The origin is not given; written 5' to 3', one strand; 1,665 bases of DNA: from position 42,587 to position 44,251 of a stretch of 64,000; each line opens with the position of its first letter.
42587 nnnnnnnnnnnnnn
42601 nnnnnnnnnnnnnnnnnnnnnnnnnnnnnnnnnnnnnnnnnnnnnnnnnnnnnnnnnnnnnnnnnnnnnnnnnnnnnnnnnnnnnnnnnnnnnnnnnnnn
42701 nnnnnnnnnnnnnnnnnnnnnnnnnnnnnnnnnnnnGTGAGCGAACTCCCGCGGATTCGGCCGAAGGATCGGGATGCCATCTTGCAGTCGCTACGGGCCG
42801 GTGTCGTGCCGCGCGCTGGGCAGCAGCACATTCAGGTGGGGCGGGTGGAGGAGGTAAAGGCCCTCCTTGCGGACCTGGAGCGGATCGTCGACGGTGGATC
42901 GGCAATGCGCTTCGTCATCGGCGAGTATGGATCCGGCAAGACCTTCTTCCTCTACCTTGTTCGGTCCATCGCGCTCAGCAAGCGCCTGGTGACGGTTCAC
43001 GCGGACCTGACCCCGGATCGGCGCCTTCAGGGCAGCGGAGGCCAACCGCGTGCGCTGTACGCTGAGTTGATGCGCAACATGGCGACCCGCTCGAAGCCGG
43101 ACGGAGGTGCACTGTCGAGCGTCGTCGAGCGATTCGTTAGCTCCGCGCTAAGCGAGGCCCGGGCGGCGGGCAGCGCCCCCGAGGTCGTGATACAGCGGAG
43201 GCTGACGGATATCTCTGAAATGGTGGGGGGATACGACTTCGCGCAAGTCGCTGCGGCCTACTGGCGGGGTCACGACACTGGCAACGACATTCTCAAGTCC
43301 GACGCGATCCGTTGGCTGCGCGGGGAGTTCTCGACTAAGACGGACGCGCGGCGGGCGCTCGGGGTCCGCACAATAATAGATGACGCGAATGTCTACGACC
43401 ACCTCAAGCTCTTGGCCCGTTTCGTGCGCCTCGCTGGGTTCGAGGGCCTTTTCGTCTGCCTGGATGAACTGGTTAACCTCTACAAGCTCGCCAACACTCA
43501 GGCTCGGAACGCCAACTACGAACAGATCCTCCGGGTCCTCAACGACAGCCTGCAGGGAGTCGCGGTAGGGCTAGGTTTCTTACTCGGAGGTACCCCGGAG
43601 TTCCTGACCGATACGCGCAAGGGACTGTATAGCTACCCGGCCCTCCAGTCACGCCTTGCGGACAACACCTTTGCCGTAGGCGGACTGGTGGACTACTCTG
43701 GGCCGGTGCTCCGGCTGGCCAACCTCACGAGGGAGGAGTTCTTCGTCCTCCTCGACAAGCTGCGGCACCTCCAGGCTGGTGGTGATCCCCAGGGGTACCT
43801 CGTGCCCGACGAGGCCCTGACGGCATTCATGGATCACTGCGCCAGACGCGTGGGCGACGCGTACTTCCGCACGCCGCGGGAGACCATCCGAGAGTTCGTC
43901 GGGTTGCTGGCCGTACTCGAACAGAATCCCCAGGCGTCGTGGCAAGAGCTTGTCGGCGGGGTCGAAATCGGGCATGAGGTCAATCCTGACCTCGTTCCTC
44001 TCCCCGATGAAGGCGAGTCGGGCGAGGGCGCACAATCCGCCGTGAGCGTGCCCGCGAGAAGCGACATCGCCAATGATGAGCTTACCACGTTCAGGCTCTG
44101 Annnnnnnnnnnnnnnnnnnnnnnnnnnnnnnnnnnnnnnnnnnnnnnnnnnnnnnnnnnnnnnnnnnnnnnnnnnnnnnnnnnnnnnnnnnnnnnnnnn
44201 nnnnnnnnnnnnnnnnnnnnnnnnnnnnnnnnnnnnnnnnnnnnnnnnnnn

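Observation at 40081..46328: Translationally coupled TerB-N/TerB-C protein + DUF2791-like ATPase + Lhr-like helicase (Shango-type cassette)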

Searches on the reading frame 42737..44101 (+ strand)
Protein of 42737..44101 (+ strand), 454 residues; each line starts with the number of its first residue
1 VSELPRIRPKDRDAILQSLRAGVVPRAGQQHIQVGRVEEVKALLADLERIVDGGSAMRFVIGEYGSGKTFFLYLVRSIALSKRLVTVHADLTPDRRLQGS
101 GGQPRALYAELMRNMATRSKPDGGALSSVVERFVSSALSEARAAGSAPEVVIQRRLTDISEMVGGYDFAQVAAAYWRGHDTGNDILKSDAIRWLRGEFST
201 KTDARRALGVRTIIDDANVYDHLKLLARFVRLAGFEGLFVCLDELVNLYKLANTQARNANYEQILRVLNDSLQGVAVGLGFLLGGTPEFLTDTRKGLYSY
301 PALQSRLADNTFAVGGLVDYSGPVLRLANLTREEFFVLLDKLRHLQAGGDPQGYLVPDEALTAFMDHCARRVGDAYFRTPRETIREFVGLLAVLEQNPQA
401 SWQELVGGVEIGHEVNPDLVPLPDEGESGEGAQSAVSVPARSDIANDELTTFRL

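Call 6: search_protein_families(library=pfam, proteins=[window:42737-44098:+], max_evalue=0.01)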
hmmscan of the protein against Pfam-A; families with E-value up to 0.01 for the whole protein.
window:42737-44098:+ (454 aa): 2 families
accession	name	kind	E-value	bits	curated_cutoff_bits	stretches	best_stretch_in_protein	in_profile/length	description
PF10923.14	BrxC_BrxD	-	1.3e-152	509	22.2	1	7-407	1-411/414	BREX system ATP-binding protein BrxC/D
PF13191.12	AAA_16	-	6.6e-05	23.9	32.6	1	34-82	3-51/167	AAA ATPase domain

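Call 7: search_protein_families(library=padloc, proteins=[window:42737-44098:+], max_evalue=0.01)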
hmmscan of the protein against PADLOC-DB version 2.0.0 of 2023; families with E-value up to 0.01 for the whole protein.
window:42737-44098:+ (454 aa): 2 families
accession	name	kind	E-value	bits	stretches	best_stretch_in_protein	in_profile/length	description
PDLC03959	SngB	-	1.2e-176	586.1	1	5-427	4-426/439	-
PDLC02494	BrxD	-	1.6e-42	144.2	1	8-399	5-403/440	BrxD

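Call 9: find_encoding_contigs(protein=window:42737-44101:+, flank=10000, max_places=6)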
Protein window:42737-44101:+ (454 aa): 1 contig read that carries it; 1 place shown.
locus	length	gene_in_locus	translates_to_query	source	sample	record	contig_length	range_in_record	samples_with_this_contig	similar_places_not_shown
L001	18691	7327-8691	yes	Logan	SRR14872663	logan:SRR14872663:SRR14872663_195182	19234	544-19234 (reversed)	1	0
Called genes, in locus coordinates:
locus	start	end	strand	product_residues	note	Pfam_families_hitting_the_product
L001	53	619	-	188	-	PF02572:CobA_CobO_BtuR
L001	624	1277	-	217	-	PF00300:His_Phos_1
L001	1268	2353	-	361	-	PF16575:CLP1_P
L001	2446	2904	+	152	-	PF13474:SnoaL_3, PF14534:DUF4440 (weak)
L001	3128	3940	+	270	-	PF13385:Laminin_G_3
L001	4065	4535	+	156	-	PF05402:PqqD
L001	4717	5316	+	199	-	-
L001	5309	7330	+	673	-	PF13208:TerB_N, PF05099:TerB, PF15615:TerB_C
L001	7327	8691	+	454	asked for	PF10923:BrxC_BrxD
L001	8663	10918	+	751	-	PF00270:DEAD, PF00271:Helicase_C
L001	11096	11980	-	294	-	PF01261:AP_endonuc_2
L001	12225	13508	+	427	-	PF01595:CNNM, PF00571:CBS, PF03471:CorC_HlyC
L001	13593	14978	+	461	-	PF01595:CNNM, PF00571:CBS, PF03471:CorC_HlyC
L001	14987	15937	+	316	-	PF01435:Peptidase_M48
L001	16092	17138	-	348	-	PF01817:CM_2, PF00800:PDT, PF01842:ACT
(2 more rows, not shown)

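Call 19: find_related_loci(query=window:42737-44098:+, collection=genome_contigs, flank=10000)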
Query window:42737-44098:+ (454 aa) in genome_contigs; peptide patterns used: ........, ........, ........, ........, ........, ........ (x = any residue, [..] = any of these).
599 stretches matched a pattern (row limit reached: there are more); 578 encode a relative of the query (tblastn E <= 1e-3); the best 80 are kept; 80 distinct loci.
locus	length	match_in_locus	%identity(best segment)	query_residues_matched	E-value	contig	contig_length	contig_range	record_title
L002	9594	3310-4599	82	1-430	0e+0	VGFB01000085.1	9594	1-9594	MAG: Armatimonadetes bacterium isolate K_DeepCast_150m_m2_147 K_DeepCast_150m_m2_147_Ga0194126_10014757, whole genome sh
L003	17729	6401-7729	73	6-454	0e+0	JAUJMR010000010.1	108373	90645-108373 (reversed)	MAG: Chloroflexia bacterium isolate YX1bin4 opera_contig_336, whole genome shotgun sequence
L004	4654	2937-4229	76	6-436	0e+0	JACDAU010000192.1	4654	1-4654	MAG: Chloroflexia bacterium isolate MGR_bin264 SD2897-2912_k127_2460111, whole genome shotgun sequence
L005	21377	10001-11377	70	7-454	0e+0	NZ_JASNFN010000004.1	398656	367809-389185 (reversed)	Blastococcus carthaginiensis strain BMG 814 Scaffold3_1, whole genome shotgun sequence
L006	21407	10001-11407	69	6-454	0e+0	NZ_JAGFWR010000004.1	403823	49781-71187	Micromonospora antibiotica strain MMS20-R2-23 contig4, whole genome shotgun sequence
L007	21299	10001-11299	72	7-454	0e+0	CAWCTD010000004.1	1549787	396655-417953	MAG: Bryobacterales bacterium isolate MFD01299.bin.2.200 genome assembly, contig: contig_8625, whole genome shotgun sequ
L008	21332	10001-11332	69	1-454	0e+0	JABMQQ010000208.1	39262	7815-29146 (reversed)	MAG: Candidatus Neomarinimicrobiota bacterium isolate bin.62 k141_5989877, whole genome shotgun sequence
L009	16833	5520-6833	71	6-454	0e+0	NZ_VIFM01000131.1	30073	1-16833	Myxococcus llanfairpwllgwyngyllgogerychwyrndrobwllllantysiliogogogochensis strain AM401 NODE_131_length_30073_cov_41.684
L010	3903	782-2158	70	7-454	0e+0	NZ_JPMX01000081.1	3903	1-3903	Modestobacter caceresii strain KNN 45-2b asc16_sequence_0081, whole genome shotgun sequence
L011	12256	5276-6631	71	1-454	0e+0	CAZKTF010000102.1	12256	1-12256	MAG TPA_asm: uncultured Planctomycetota bacterium isolate SRP119689_co1_234 genome assembly, contig: NODE_7716_length_12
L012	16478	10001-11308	71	7-454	0e+0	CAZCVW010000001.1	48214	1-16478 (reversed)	MAG TPA_asm: uncultured Burkholderiales bacterium isolate SRP136066_co1_408 genome assembly, contig: NODE_468_length_482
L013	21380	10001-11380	69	7-454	0e+0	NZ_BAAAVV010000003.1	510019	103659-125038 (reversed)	Blastococcus jejuensis strain JCM 15614 sequence03, whole genome shotgun sequence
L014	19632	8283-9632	70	6-454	0e+0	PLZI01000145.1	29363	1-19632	MAG: Acidobacteria bacterium isolate palsa_351 73.20120700_P3D.154_contig_305873, whole genome shotgun sequence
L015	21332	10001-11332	69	7-454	0e+0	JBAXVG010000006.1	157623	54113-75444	MAG: Desulfuromonadales bacterium isolate ELA681 MAG681_6, whole genome shotgun sequence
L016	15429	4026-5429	68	6-454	0e+0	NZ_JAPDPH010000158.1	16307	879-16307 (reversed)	Micromonospora yasonensis strain DSM 45980 158, whole genome shotgun sequence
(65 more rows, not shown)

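Call 29: search_solved_structures(query=window:42737-44098:+, max_evalue=0.01)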
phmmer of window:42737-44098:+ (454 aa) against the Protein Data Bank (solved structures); distinct sequences matched with E-value up to 0.01: 0.

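Call 76: search_protein_families(library=pfam, proteins=[L002:99-791:+, L002:7240-8292:+, L002:8314-9123:+, L002:8404-9549:-], max_evalue=0.001)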
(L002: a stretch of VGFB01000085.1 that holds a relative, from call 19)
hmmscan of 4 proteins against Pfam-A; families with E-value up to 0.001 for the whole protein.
L002:99-791:+ (231 aa): 0 families

L002:7240-8292:+ (351 aa): 0 families

L002:8314-9123:+ (270 aa): 0 families

L002:8404-9549:- (381 aa): 2 families
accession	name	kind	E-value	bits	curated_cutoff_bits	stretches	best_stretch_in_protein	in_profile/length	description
PF13204.13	Apiosidase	-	1.2e-95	321.2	26.5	1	2-275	49-318/320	Apiosidase-like, catalytic domain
PF12904.13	Collagen_bind_2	-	8.8e-29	99.6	22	1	280-370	2-92/92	Putative collagen-binding domain of a collagenase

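Call 79: search_solved_structures(query=A6, max_evalue=1)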
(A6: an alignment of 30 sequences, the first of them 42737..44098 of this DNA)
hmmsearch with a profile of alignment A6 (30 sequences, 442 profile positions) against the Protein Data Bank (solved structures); distinct sequences matched with E-value up to 1: 4.
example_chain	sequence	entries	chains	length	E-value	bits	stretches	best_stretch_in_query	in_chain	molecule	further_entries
6w4u_A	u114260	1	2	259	0.27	13.2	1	138-202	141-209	Triosephosphate isomerase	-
9n2q_A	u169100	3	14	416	0.31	13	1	27-77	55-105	Interferon inducible GTPase 1C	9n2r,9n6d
9n2t_B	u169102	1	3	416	0.31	13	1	27-77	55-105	Interferon inducible GTPase 1C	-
9n2s_B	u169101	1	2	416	0.48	12.4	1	27-77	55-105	Interferon inducible GTPase 1C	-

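Call 83: search_dna_similar(query=window:42737-44098:+, collection=plasmids, mode=protein, max_rows=15)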
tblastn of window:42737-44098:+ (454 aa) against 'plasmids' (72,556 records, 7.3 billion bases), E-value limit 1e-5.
Records with a match: 700; places in all: 710; records where one place covers at least 80% of the query: 687.
Best place of each record, by identity: 60-80% 638; <60% 62.
By first word of the organism name: Klebsiella 452; Salmonella 144; Escherichia 14; Sulfitobacter 7; Phaeobacter 5; Azospirillum 4; Raoultella 4; Bradyrhizobium 4; Burkholderia 3; Paracoccus 3; and 49 more.
By predicted mobility (MOB-suite, as given by PLSDB): conjugative 545; non-mobilizable 110; mobilizable 45.
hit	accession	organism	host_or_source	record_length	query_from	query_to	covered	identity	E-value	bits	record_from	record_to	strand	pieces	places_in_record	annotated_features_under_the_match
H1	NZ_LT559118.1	Nonomuraea gerenzanensis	-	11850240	7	454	99%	68.1%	0e+0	608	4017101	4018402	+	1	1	none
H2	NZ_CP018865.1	Arthrobacter crystallopoietes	single cell,soil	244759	2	454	100%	65.7%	0e+0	620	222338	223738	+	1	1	ATP-binding protein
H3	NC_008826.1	Methylibium petroleiphilum PM1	-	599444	4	454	99%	64.1%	2e-180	566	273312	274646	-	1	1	ATP-binding protein | TerB N-terminal domain-containing protein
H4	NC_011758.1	Methylorubrum extorquens CM4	-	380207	7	454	99%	63.2%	2e-169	534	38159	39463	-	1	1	ATP-binding protein | DEAD/DEAH box helicase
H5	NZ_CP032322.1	Azospirillum argentinense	soil sample,Agricultural field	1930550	1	454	100%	62.1%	5e-173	545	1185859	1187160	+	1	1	record has no annotation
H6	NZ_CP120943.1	Aeromonas caviae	Homo sapiens,urine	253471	2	425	93%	66.3%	3e-177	557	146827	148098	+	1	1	ATP-binding protein | DEAD/DEAH box helicase | TerB N-terminal domain-containing protein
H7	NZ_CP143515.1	Aeromonas hydrophila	Homo sapiens,abdominal fluid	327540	2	425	93%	66.3%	3e-177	557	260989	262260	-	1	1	ATP-binding protein | DEAD/DEAH box helicase | TerB N-terminal domain-containing protein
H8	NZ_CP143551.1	Burkholderia multivorans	Homo sapiens,bronchoalveolar lavage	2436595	4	411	90%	68.4%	2e-176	555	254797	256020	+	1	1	none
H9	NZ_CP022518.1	Pantoea vagans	masson pine,cell culture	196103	6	434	94%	62.9%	2e-168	531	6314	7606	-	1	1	ATP-binding protein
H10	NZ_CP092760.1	Klebsiella pneumoniae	Homo sapiens,blood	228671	4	419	91%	65.0%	9e-139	543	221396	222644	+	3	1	none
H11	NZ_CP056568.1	Klebsiella oxytoca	culture,Wastewater influent sample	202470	4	425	93%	63.8%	1e-168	532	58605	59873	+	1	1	ATP-binding protein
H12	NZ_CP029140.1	Klebsiella michiganensis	-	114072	4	419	92%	64.7%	4e-169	534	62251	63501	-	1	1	ATP-binding protein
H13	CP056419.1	Klebsiella oxytoca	culture,Wastewater effluent sample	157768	4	419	92%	64.7%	4e-169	534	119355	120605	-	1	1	ATP-binding protein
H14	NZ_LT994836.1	Klebsiella pneumoniae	Homo sapiens,urine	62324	4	419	92%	64.7%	5e-169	533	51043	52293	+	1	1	ATP-binding protein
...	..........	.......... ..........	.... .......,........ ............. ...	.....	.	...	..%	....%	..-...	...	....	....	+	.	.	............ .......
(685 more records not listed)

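Call 84: search_dna_similar(query=window:42737-44098:+, collection=phages, mode=protein, max_rows=10)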
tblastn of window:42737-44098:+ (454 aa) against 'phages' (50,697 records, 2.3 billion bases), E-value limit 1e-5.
No match.

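Call 85: get_annotated_region(hit=H12, flank=5000)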
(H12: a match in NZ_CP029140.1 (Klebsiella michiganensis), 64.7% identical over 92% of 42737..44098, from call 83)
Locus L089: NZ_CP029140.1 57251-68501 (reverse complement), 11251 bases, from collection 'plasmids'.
description: Klebsiella michiganensis strain AR375 plasmid unnamed1, complete sequence
organism: Klebsiella michiganensis (NCBI taxid 1134687)
taxonomy: Bacteria; Pseudomonadota; Gammaproteobacteria; Enterobacterales; Enterobacteriaceae; Klebsiella; Klebsiella michiganensis
host: -; source: -; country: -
typing (MOB-suite, as given by PLSDB): non-mobilizable; replicon rep_cluster_2078
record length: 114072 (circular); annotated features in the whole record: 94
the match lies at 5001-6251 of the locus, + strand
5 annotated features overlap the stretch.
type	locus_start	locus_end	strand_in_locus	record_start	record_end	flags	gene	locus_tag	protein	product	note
CDS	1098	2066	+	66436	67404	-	-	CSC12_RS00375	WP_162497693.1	IS5-like element IS903B family transposase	GO:0006313 - DNA transposition [Evidence IEA]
CDS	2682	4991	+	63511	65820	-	-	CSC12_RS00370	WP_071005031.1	TerB N-terminal domain-containing protein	-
CDS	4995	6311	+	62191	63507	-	-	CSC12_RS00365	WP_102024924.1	ATP-binding protein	-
CDS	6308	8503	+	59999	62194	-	-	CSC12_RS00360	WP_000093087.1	DEAD/DEAH box helicase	-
CDS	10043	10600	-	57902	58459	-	ssb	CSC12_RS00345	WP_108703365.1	single-stranded DNA-binding protein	GO:0006310 - DNA recombination [Evidence IEA]; GO:0006281 - DNA repair [Evidence IEA]; GO:0006260 - DNA replication ...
